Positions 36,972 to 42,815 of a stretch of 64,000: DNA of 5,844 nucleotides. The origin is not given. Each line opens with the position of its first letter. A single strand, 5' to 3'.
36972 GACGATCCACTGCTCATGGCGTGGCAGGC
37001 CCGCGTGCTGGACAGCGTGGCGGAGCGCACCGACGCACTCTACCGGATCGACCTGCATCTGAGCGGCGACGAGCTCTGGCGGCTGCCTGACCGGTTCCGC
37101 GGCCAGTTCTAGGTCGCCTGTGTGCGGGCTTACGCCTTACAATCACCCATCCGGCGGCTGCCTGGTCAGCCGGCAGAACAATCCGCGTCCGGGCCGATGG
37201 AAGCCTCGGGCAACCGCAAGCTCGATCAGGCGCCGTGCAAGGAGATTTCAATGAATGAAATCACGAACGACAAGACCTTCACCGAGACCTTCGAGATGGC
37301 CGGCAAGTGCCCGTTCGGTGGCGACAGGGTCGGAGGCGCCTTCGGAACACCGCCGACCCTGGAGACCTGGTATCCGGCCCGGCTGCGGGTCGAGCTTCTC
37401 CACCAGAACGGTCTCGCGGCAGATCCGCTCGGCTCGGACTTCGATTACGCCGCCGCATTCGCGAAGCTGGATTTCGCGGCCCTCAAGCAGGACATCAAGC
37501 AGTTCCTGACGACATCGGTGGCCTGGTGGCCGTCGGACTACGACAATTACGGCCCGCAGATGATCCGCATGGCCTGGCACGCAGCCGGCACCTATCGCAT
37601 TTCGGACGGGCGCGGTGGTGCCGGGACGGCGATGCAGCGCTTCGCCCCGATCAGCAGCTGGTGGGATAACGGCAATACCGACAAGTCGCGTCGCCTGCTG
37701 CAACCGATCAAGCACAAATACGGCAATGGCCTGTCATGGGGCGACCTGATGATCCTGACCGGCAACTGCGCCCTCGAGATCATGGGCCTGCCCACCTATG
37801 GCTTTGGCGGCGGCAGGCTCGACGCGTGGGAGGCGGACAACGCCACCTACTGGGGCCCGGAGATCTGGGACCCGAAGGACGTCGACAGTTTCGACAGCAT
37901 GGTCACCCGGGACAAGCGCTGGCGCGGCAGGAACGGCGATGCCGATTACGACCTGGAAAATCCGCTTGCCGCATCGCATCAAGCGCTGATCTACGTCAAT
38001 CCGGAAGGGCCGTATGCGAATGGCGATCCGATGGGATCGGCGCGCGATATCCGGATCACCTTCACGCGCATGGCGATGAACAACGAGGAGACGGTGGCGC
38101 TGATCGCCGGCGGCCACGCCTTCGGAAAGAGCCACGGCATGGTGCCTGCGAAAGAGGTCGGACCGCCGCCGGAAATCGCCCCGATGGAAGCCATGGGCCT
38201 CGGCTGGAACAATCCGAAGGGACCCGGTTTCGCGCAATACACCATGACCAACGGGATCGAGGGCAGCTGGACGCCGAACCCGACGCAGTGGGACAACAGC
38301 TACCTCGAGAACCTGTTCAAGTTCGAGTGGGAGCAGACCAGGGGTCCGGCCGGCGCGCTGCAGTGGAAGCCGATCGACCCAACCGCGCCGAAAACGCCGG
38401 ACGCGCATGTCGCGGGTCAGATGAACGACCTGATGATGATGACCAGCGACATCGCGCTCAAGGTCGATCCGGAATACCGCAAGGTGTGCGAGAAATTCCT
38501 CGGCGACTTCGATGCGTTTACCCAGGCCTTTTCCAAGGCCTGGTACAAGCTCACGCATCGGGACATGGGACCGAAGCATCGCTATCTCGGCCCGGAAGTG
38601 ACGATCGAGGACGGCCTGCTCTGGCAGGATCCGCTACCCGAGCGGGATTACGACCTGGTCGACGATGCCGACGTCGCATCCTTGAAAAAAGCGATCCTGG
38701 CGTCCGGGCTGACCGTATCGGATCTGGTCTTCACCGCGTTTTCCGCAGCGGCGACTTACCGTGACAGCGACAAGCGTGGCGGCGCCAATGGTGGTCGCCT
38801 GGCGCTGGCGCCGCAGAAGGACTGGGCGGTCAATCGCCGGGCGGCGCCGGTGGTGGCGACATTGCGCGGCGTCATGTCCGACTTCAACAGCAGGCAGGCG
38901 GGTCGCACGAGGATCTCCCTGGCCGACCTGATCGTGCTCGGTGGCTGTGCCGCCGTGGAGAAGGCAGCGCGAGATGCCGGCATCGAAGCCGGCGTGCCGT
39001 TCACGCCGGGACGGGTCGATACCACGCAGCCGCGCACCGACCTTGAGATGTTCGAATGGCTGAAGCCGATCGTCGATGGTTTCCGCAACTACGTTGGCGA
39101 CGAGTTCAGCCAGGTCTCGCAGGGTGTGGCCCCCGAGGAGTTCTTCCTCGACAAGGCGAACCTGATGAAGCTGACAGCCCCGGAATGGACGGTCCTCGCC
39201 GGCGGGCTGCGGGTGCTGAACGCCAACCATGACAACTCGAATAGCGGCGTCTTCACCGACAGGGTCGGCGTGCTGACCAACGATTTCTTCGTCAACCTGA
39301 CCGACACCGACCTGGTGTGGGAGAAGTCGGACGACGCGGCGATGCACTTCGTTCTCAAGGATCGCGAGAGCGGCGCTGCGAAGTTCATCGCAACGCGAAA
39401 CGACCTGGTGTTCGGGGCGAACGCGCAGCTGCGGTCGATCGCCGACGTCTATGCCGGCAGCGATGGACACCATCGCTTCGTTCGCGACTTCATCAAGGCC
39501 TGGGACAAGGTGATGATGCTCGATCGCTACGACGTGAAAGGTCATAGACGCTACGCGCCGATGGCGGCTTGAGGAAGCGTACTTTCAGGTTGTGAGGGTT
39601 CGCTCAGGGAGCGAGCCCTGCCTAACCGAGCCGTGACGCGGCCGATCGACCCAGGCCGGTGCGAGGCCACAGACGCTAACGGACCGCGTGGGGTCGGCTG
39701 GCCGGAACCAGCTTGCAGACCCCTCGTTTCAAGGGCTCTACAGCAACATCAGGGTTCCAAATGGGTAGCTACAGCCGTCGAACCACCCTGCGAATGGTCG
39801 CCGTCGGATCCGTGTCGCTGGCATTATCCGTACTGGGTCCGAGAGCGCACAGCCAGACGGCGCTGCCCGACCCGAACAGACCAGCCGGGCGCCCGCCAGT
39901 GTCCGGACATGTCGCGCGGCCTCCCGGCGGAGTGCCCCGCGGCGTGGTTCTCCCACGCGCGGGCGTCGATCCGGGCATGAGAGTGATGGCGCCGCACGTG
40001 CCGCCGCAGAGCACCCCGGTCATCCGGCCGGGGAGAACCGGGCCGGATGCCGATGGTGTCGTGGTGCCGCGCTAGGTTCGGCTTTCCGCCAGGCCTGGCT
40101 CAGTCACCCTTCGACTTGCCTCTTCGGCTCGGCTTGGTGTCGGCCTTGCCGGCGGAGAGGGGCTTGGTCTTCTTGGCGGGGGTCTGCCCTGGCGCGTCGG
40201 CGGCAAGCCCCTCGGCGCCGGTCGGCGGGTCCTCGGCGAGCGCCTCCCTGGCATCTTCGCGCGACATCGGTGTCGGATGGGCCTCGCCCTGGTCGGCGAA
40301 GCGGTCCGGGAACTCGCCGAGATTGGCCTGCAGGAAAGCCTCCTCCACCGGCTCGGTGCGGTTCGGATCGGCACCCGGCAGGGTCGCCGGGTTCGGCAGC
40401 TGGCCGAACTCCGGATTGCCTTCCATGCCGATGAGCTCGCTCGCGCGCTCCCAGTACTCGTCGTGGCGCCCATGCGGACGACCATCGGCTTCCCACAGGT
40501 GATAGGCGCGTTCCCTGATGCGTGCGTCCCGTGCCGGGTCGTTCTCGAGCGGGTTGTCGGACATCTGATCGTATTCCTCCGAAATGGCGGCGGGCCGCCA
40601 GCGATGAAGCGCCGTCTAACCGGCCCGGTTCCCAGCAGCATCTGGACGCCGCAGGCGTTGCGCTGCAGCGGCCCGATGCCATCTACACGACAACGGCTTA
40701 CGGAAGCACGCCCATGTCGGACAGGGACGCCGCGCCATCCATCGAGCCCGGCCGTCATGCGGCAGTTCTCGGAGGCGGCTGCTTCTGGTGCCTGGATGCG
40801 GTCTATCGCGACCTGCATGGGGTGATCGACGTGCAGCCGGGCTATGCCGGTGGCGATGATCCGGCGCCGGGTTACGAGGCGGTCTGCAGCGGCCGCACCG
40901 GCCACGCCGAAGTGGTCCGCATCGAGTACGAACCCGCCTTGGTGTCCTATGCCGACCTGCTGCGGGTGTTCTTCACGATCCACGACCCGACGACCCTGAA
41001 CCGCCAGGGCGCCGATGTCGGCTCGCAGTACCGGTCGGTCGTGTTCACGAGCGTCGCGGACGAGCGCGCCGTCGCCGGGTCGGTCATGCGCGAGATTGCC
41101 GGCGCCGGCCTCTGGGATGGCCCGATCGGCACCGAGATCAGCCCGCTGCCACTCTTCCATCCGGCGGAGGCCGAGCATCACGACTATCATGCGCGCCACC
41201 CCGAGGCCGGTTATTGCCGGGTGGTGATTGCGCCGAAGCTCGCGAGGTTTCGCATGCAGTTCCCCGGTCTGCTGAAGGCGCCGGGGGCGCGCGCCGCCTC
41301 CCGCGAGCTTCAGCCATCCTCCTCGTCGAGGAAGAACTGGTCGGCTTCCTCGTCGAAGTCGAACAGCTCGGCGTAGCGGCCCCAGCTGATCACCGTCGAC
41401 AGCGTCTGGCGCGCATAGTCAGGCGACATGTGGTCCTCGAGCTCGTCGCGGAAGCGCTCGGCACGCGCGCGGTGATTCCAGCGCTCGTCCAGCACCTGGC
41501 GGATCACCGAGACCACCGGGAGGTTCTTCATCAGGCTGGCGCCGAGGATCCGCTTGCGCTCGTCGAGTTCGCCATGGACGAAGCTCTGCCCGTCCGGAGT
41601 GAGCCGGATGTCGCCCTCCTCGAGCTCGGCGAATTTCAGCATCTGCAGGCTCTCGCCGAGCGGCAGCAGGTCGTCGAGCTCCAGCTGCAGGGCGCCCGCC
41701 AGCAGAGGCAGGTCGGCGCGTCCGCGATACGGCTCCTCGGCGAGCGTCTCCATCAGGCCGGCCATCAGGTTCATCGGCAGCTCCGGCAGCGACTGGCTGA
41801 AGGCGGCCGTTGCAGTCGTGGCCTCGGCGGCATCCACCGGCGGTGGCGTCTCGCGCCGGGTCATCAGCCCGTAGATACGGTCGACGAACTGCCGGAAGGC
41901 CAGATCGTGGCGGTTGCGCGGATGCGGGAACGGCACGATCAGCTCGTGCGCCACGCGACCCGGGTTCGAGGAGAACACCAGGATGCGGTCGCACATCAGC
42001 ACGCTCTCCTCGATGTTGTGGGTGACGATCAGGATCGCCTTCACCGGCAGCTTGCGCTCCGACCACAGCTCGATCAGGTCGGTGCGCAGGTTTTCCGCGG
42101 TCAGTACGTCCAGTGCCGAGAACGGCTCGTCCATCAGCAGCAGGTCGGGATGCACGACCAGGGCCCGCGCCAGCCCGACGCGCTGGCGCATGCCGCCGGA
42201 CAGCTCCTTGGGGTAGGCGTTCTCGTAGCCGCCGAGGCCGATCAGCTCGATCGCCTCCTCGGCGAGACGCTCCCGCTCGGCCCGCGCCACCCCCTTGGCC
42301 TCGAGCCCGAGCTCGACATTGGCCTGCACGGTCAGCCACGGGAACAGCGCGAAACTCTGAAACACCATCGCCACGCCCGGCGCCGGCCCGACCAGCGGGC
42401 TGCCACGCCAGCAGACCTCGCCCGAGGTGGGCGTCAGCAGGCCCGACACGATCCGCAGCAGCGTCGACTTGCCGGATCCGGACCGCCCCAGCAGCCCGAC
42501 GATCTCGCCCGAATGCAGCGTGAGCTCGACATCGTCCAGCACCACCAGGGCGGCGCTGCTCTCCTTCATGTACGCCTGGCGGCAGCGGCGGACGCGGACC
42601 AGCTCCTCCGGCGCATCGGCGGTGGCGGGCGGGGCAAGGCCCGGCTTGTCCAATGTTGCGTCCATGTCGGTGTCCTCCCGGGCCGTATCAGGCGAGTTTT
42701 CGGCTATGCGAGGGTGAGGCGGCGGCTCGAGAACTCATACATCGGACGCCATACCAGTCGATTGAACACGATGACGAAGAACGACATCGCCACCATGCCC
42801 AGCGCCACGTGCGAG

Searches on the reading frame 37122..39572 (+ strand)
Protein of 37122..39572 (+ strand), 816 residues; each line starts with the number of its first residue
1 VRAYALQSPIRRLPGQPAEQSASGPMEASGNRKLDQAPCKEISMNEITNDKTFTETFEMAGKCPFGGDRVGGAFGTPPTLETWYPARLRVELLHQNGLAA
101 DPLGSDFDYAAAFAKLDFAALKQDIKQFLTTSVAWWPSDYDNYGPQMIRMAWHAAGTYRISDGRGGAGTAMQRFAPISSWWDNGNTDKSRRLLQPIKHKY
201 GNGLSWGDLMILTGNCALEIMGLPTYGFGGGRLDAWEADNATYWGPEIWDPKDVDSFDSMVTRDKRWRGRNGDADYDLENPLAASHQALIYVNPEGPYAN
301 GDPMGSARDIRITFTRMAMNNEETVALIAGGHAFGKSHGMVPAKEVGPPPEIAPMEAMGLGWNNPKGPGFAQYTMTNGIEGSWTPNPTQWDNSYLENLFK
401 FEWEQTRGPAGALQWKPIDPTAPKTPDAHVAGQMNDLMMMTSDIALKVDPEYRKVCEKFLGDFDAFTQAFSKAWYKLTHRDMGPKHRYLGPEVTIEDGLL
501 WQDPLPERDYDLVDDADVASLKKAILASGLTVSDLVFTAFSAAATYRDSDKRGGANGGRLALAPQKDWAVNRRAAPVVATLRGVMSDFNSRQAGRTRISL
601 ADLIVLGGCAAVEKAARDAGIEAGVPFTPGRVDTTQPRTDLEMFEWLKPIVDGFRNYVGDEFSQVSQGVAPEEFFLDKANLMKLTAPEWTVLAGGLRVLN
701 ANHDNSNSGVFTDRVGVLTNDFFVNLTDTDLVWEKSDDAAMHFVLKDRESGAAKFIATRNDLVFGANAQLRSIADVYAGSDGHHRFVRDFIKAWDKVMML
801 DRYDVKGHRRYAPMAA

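Call 14: search_protein_families(library=pfam, proteins=[window:37122-39572:+], max_evalue=0.001)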
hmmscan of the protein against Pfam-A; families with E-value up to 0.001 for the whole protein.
window:37122-39572:+ (816 aa): 1 family
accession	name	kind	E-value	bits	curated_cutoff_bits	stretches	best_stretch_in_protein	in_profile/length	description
PF00141.28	peroxidase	-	7.9e-60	203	27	2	133-460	5-235/237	Peroxidase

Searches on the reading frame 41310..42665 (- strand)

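Call 14: search_protein_families(library=pfam, proteins=[window:41310-42665:-], max_evalue=0.001)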
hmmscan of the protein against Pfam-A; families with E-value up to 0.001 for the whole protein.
window:41310-42665:- (451 aa): 4 families
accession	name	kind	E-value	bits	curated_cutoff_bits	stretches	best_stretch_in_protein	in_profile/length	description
PF09821.14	AAA_assoc_C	-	1.2e-41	142.5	27.6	1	322-438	3-119/119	C-terminal AAA-associated domain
PF00005.33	ABC_tran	-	7.9e-34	117.6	25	1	43-182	1-136/137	ABC transporter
PF13304.12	AAA_21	-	3.4e-06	27.8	27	0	55-77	1-23/304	AAA domain, putative AbiEii toxin, Type IV TA system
PF13555.12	AAA_29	-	0.00021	21.4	27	1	46-81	15-50/61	P-loop containing region of AAA domain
